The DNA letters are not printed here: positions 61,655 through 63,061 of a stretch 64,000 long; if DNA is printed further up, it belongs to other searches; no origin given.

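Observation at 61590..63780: Lower-GC islet with an overlapping two-gene module: PD-(D/E)xK + wHTH protein and AbiEii-like nucleotidyltransferase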

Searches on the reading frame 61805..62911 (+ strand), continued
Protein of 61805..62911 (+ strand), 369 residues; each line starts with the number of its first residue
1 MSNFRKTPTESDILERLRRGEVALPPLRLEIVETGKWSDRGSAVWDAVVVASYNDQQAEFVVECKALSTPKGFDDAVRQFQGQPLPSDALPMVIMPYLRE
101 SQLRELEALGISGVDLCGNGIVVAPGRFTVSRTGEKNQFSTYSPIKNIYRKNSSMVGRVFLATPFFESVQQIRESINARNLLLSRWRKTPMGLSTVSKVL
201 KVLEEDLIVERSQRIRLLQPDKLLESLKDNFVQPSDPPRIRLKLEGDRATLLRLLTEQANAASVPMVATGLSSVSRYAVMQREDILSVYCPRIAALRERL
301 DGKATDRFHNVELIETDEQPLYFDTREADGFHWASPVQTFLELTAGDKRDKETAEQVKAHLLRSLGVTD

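Call 58: search_dna_similar(query=window:61805-62911:+, collection=plasmids, mode=protein, max_evalue=0.001, max_rows=25)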
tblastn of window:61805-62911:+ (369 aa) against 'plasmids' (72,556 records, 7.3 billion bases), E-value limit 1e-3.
Records with a match: 8; places in all: 8; records where one place covers at least 80% of the query: 6.
Best place of each record, by identity: <60% 8.
By first word of the organism name: Sphingobium 2; Cupriavidus 1; Sphingomonas 1; Agrobacterium 1; Hydrogenophaga 1; Bosea 1; Ralstonia 1.
By predicted mobility (MOB-suite, as given by PLSDB): conjugative 4; non-mobilizable 3; mobilizable 1.
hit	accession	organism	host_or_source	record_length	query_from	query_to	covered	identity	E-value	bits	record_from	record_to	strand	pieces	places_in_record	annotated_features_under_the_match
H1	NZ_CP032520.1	Cupriavidus oxalaticus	cell culture,activated sludge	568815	15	358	93%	26.6%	2e-5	55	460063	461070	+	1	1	type IV toxin-antitoxin system AbiEi family antitoxin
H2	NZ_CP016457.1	Sphingobium sp. RAC03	Microbial isolate,Algal phycosphere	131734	38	363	88%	27.4%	1e-12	77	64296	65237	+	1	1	type IV toxin-antitoxin system AbiEi family antitoxin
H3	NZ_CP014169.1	Sphingomonas panacis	Panax ginseng,bacterial cell,Panax ...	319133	38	363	88%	27.1%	4e-11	72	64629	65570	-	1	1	type IV toxin-antitoxin system AbiEi family antitoxin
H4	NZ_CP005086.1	Sphingobium sp. TKS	-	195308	38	363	88%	26.3%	4e-6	56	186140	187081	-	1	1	type IV toxin-antitoxin system AbiEi family antitoxin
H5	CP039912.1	Agrobacterium tumefaciens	-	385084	45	362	86%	24.8%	4e-4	50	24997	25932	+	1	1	hypothetical protein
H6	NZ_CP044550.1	Hydrogenophaga sp. BPS33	-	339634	92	361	73%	28.2%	1e-4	52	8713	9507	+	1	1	hypothetical protein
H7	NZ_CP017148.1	Bosea vaviloviae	Vavilovia formosa,cell culture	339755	60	362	82%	24.4%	3e-5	54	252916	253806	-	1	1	type IV toxin-antitoxin system AbiEi family antitoxin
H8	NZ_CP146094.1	Ralstonia sp. RRA.1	pure culture,Cupriavidus necator ...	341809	195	367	47%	28.8%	1e-3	49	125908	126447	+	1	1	type IV toxin-antitoxin system AbiEi family antitoxin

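Call 60: get_annotated_region(hit=H2, flank=4000)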
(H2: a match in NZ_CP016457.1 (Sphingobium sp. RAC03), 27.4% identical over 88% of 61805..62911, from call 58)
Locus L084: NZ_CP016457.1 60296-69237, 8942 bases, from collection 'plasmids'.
description: Sphingobium sp. RAC03 plasmid pBSY17_2, complete sequence
organism: Sphingobium sp. RAC03 (NCBI taxid 1843368)
taxonomy: Bacteria; Pseudomonadota; Alphaproteobacteria; Sphingomonadales; Sphingomonadaceae; Sphingobium; Sphingobium sp. RAC03
host: -; source: Microbial isolate,Algal phycosphere; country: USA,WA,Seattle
typing (MOB-suite, as given by PLSDB): conjugative; relaxase MOBF; mating-pair formation MPF_F
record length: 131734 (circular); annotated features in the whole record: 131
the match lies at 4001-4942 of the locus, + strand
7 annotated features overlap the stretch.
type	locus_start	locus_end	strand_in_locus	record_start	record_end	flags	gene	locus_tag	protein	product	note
CDS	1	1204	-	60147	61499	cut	-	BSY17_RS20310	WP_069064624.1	IS1380 family transposase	-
CDS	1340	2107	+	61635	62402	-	-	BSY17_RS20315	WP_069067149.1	acyl-CoA thioesterase domain-containing protein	-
CDS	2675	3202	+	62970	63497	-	-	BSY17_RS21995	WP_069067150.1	hypothetical protein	-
CDS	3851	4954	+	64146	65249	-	-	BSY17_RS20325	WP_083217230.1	type IV toxin-antitoxin system AbiEi family antitoxin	-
CDS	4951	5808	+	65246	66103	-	-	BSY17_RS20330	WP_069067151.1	nucleotidyl transferase AbiEii/AbiGii toxin family protein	-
CDS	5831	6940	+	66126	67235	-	-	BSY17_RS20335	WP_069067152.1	DNA repair exonuclease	-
CDS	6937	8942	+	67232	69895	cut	-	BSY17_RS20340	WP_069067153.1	hypothetical protein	-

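Call 61: get_annotated_region(hit=H1, flank=4000)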
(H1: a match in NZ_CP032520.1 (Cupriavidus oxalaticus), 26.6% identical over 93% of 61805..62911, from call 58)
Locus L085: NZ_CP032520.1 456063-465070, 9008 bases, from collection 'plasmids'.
description: Cupriavidus oxalaticus strain T2 plasmid unnamed1, complete sequence
organism: Cupriavidus oxalaticus (NCBI taxid 96344)
taxonomy: Bacteria; Pseudomonadota; Betaproteobacteria; Burkholderiales; Burkholderiaceae; Cupriavidus; Cupriavidus oxalaticus
host: -; source: cell culture,activated sludge; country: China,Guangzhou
typing (MOB-suite, as given by PLSDB): conjugative; relaxase MOBH,MOBP; mating-pair formation MPF_T
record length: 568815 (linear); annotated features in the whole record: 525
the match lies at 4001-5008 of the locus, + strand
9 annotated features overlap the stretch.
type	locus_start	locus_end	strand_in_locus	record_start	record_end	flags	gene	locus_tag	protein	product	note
CDS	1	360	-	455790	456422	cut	-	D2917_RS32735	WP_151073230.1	hypothetical protein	-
CDS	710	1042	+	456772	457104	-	-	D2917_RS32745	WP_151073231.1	hypothetical protein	-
CDS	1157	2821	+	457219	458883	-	-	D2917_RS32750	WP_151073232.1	hypothetical protein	-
CDS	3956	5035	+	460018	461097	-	-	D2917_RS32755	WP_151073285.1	type IV toxin-antitoxin system AbiEi family antitoxin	-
CDS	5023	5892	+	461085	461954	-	-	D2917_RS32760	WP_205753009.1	hypothetical protein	-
CDS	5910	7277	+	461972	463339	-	-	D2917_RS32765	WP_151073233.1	hypothetical protein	-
CDS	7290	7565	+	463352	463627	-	-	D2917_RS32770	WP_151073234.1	hypothetical protein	-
CDS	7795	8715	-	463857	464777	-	-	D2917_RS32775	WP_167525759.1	LysR family transcriptional regulator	GO:0006355 - regulation of DNA-templated transcription [Evidence IEA]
CDS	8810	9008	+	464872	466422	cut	-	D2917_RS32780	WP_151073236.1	AMP-binding protein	-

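Call 62: search_protein_families(library=pfam, proteins=[L084:3851-4951:+, L084:4951-5805:+, L085:3956-5032:+, L085:5023-5889:+], max_evalue=0.01)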
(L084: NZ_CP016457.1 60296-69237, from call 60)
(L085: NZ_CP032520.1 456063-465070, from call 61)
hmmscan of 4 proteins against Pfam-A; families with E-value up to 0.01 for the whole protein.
L084:3851-4951:+ (367 aa): 1 family
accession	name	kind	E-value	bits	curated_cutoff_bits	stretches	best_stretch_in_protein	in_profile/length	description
PF09952.14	AbiEi_2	-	6.1e-09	36.8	21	1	216-362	1-141/143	Transcriptional regulator, AbiEi antitoxin, Type IV TA system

L084:4951-5805:+ (285 aa): 1 family
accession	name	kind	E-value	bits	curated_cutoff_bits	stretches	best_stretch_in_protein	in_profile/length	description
PF08843.17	AbiEii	-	4e-05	24.1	22.5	1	59-227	34-191/238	Nucleotidyl transferase AbiEii toxin, Type IV TA system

L085:3956-5032:+ (359 aa): 1 family
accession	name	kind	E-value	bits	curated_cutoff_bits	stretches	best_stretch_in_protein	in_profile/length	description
PF09952.14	AbiEi_2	-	0.0022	18.8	21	1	208-351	4-138/143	Transcriptional regulator, AbiEi antitoxin, Type IV TA system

L085:5023-5889:+ (289 aa): 1 family
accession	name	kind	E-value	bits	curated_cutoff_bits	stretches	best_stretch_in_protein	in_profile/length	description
PF08843.17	AbiEii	-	0.0004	20.8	22.5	1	171-230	129-191/238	Nucleotidyl transferase AbiEii toxin, Type IV TA system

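Call 63: search_protein_families(library=ncbifam, proteins=[L084:3851-4951:+, L084:4951-5805:+, L085:3956-5032:+, L085:5023-5889:+, P0174, P0237], max_evalue=0.01)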
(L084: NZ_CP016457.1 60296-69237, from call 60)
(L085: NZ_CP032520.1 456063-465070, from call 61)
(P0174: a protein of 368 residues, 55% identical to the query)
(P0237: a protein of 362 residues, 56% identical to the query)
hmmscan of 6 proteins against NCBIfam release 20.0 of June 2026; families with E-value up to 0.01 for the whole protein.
L084:3851-4951:+ (367 aa): 1 family
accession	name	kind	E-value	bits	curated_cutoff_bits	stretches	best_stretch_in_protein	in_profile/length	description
NF040475.1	chlor_reg_RclR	equivalog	0.0075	15.6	400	0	150-191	165-206/284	reactive chlorine-specific transcriptional regulator RclR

L084:4951-5805:+ (285 aa): 0 families

L085:3956-5032:+ (359 aa): 0 families

L085:5023-5889:+ (289 aa): 0 families

P0174 (368 aa): 0 families

P0237 (362 aa): 0 families

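Call 88: search_dna_similar(query=window:61805-62911:+, collection=phages, mode=protein, max_evalue=0.001)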
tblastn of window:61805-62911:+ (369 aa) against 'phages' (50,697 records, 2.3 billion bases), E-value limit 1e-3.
No match.

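Call 94: search_solved_structures(query=L084:4951-5805:+, max_evalue=10, show_alignments=3)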
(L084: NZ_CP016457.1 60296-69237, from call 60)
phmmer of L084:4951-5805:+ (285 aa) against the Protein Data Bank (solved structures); distinct sequences matched with E-value up to 10: 23.
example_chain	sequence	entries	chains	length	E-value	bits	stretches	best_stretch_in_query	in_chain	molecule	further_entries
8q7r_U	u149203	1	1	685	6.2e-10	42.4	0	229-267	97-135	Ubiquitin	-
8pql_U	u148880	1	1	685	8.4e-10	42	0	229-267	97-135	Ubiquitin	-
8pql_E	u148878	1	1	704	1.1e-09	41.6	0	229-267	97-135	Polyubiquitin-C,Nucleotide exchange factor SIL1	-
5b83_A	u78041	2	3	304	0.00026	24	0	229-267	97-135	tetra ubiquitin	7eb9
7yui_A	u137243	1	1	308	0.00027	23.9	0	229-267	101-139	Polyubiquitin-C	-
5h07_A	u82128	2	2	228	0.0062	19.5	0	229-267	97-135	Polyubiquitin-C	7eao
4ony_A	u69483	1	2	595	0.026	17.4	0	220-271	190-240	Extracellular solute-binding protein family 5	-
3wxe_B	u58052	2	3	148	0.19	14.6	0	228-267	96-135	Ubiquitin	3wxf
5oe7_B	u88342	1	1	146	0.2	14.5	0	229-267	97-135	Polyubiquitin-C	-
2w9n_A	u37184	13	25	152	0.21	14.5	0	228-267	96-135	UBIQUITIN | Polyubiquitin-C | Polyubiquitin-B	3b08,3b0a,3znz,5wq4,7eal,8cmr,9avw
2zvn_A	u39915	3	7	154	0.21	14.4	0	228-267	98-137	UBC protein | Ubiquitin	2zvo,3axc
7tv4_C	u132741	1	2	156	0.22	14.4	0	228-267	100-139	Polyubiquitin-C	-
6kbe_G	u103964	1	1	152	0.22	14.4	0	229-267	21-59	Polyubiquitin-C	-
4ksl_D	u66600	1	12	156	0.22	14.4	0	228-267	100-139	Polyubiquitin-C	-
2y5b_B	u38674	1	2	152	0.23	14.3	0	229-267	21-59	UBIQUITIN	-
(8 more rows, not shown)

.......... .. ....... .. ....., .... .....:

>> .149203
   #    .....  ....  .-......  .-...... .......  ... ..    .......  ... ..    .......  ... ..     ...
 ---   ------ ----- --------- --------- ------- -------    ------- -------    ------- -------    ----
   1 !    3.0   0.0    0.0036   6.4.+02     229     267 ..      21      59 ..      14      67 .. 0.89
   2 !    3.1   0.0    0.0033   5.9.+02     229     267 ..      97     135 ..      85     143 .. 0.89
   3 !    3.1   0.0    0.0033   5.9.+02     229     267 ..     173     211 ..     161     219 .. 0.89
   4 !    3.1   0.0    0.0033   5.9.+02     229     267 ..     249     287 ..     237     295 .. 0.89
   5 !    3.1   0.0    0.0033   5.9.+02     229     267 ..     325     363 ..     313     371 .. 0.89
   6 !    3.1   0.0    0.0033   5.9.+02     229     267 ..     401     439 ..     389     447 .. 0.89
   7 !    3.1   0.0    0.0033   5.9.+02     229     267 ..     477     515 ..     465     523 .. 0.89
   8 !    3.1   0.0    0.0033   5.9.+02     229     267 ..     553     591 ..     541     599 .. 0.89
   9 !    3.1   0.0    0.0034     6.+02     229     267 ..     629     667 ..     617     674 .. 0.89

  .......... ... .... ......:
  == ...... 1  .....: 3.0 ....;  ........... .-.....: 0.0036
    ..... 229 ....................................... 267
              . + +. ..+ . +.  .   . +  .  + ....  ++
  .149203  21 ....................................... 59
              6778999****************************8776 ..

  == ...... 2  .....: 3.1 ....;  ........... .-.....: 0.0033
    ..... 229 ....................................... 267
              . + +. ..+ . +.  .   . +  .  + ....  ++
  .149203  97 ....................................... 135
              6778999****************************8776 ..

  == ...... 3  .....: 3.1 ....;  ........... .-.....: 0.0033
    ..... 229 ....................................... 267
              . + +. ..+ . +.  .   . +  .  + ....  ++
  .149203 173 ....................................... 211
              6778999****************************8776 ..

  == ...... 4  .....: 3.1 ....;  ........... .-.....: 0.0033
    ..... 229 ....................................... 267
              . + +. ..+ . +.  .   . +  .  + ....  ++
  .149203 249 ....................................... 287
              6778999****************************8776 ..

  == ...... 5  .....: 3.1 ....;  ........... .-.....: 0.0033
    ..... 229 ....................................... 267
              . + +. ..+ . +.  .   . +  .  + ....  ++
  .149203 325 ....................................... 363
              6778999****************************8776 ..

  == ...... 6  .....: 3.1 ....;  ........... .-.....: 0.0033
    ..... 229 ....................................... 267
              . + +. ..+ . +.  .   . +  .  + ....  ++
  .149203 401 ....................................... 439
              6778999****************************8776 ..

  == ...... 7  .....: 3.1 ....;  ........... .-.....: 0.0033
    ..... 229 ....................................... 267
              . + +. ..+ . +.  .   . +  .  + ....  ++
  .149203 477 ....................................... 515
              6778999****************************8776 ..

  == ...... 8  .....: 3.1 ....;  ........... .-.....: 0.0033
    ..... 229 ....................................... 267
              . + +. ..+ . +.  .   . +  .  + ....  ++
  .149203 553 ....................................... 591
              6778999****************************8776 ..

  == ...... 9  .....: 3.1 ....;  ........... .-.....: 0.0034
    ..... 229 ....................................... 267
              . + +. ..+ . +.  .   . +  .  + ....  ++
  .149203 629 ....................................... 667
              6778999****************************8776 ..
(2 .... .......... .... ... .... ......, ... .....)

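Call 95: search_solved_structures(query=L084:3851-4951:+, max_evalue=10, show_alignments=2)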
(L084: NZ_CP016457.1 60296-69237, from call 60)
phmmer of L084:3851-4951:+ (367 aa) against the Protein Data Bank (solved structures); distinct sequences matched with E-value up to 10: 1.
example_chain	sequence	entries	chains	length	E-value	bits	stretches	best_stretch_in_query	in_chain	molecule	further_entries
3d40_A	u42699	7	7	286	1.1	11.4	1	307-360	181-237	FomA protein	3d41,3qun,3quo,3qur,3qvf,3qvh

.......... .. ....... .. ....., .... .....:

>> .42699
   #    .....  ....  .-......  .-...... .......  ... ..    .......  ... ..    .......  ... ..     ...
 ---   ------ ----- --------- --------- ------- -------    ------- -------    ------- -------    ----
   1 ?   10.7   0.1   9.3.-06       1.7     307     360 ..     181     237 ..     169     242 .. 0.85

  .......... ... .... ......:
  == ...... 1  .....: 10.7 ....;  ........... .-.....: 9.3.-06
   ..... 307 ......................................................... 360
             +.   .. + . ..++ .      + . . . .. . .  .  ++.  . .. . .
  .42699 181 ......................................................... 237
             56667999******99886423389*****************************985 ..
